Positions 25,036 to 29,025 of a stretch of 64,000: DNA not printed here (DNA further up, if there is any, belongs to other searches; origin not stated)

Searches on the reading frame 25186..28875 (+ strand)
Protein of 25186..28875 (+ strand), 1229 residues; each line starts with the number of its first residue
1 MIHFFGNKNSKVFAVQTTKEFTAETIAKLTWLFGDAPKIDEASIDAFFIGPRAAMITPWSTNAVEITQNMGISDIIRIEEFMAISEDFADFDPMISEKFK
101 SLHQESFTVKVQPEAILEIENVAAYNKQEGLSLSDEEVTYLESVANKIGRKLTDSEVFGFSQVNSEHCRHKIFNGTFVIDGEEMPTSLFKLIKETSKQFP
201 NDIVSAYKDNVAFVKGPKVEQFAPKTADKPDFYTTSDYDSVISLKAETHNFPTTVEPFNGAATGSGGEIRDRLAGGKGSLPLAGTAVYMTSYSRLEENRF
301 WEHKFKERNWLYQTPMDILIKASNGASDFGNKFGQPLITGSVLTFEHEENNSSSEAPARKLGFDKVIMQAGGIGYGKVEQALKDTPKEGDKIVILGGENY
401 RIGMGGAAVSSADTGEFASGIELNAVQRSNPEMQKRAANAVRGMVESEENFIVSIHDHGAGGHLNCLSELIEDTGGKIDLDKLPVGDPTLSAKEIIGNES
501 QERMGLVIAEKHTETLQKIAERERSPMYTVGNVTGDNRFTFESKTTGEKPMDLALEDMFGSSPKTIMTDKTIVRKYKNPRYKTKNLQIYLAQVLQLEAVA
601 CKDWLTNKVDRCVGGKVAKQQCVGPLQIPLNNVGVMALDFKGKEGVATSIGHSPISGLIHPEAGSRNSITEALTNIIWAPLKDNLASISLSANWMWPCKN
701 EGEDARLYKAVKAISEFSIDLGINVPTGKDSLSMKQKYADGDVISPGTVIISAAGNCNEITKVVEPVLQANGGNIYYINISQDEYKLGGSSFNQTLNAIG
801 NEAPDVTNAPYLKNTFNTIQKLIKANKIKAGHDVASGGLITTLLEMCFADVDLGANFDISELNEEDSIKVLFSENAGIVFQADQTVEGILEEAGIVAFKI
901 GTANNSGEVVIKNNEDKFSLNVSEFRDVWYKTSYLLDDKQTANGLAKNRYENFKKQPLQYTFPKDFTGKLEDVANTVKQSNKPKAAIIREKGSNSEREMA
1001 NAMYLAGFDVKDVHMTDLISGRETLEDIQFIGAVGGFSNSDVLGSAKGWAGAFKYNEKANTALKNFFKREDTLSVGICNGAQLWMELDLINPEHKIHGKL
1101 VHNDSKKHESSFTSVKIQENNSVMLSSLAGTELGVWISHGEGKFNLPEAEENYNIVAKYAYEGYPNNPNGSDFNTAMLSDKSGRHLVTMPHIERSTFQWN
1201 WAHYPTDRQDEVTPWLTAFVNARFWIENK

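Call 66: search_protein_families(library=pfam, proteins=[window:25186-28875:+])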
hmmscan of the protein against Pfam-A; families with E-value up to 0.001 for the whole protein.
window:25186-28875:+ (1229 aa): 5 families
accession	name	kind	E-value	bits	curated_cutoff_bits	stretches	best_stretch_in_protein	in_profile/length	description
PF13507.12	GATase_5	-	1e-77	261.2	27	1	982-1226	1-260/260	CobB/CobQ-like glutamine amidotransferase domain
PF22689.1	FGAR-AT_PurM_N-like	-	1.6e-46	158.4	27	1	602-754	2-158/160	FGAR-AT PurM_N-like domain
PF02769.27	AIRS_C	-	5.9e-39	134.2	23.1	2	387-541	1-153/156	AIR synthase related protein, C-terminal domain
PF18072.6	FGAR-AT_linker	-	5.7e-19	68.8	26.6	1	123-171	2-50/50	Formylglycinamide ribonucleotide amidotransferase linker domain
PF18076.6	FGAR-AT_N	-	1.1e-11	45.2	26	1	12-93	3-86/115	Formylglycinamide ribonucleotide amidotransferase N-terminal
